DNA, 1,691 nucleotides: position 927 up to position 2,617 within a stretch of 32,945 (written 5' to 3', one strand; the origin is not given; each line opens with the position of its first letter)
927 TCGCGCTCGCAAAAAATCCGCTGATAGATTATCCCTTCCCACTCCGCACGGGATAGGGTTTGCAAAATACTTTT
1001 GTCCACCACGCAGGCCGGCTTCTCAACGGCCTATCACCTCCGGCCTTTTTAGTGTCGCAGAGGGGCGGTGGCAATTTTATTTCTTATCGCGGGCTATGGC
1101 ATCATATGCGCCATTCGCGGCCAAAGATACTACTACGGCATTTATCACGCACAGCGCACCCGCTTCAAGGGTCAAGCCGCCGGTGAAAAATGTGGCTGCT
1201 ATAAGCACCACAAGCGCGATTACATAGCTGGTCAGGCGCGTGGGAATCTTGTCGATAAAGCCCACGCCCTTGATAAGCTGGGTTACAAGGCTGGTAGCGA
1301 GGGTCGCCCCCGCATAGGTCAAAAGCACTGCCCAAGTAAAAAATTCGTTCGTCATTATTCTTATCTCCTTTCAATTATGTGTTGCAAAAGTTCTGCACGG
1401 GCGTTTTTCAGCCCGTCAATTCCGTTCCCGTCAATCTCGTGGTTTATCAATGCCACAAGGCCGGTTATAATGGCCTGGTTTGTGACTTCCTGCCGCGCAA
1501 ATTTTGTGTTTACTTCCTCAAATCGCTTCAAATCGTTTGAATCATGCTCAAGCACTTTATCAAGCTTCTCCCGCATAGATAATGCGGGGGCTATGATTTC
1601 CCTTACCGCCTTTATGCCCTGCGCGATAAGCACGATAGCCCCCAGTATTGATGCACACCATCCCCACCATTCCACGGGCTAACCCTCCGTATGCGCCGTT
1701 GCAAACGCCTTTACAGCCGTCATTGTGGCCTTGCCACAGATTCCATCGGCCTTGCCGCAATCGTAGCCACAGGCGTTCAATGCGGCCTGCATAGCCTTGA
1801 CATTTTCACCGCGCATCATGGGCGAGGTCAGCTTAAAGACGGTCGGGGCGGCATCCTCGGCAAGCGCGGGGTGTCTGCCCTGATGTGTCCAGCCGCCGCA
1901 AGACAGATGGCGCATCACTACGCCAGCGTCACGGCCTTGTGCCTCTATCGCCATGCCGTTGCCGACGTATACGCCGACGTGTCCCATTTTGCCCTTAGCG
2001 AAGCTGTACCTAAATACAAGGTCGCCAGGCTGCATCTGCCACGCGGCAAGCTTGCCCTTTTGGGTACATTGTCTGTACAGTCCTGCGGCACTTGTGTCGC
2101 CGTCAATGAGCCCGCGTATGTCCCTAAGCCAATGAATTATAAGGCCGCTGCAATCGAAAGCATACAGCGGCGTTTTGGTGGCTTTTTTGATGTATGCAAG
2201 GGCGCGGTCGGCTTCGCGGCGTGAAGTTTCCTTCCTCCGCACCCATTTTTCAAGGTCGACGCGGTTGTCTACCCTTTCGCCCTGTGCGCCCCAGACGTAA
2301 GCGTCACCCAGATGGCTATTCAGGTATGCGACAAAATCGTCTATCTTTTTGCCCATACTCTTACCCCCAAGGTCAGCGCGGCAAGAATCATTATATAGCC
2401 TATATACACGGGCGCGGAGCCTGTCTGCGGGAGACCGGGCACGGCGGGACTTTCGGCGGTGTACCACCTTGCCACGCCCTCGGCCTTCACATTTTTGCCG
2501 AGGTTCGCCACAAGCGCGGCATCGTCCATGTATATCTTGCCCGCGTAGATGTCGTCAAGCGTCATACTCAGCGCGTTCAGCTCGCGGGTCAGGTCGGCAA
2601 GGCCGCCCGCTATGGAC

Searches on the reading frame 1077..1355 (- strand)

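Call 9: search_protein_families(library=pfam, proteins=[window:1077-1355:-], max_evalue=0.01)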
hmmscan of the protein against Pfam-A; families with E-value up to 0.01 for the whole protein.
window:1077-1355:- (92 aa): 0 families

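Call 10: search_protein_families(library=phrogs, proteins=[window:1077-1355:-], max_evalue=0.01)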
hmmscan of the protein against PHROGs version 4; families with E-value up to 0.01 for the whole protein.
window:1077-1355:- (92 aa): 1 family
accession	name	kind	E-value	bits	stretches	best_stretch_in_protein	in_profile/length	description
phrog_18218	-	unknown function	8.4e-05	23.9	1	11-78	14-86/108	-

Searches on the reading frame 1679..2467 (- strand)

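Call 9: search_protein_families(library=pfam, proteins=[window:1679-2467:-], max_evalue=0.01)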
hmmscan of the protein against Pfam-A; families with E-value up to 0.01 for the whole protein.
window:1679-2467:- (262 aa): 3 families
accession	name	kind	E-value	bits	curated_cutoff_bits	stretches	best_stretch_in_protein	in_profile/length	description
PF00877.26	NLPC_P60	-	1.8e-14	54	23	1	99-195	12-98/105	NlpC/P60 family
PF01471.23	PG_binding_1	-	3.5e-08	33.9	23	1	219-255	1-37/57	Putative peptidoglycan binding domain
PF09931.15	Phage_phiJL001_Gp84_N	-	0.0095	16.5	26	0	10-36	129-155/160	Baseplate hub protein, N-terminal attachment domain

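Call 10: search_protein_families(library=phrogs, proteins=[window:1679-2467:-], max_evalue=0.01)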
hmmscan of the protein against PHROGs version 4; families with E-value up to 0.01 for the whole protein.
window:1679-2467:- (262 aa): 9 families
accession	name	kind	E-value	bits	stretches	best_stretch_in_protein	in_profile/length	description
phrog_329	-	tail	6.2e-16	58.8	1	33-197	526-650/949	minor tail protein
phrog_1493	-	lysis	9.5e-09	35.9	1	209-256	236-286/394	endolysin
phrog_2649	-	lysis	1.4e-08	35.9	1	205-259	166-219/261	endolysin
phrog_400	-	tail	4.4e-08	33.5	1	86-178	539-626/654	tail protein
phrog_12508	-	unknown function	3.2e-07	31.1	1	103-177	164-233/260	-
phrog_1015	-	tail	1.1e-06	28.5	1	135-195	726-783/795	tail protein with lysin activity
phrog_1224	-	head and packaging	0.00018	21.9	1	218-259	8-48/438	endolysin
phrog_20677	-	unknown function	0.00041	19.8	1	102-181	458-535/631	-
phrog_25111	-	tail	0.0014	18.9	1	97-176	231-307/333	tail protein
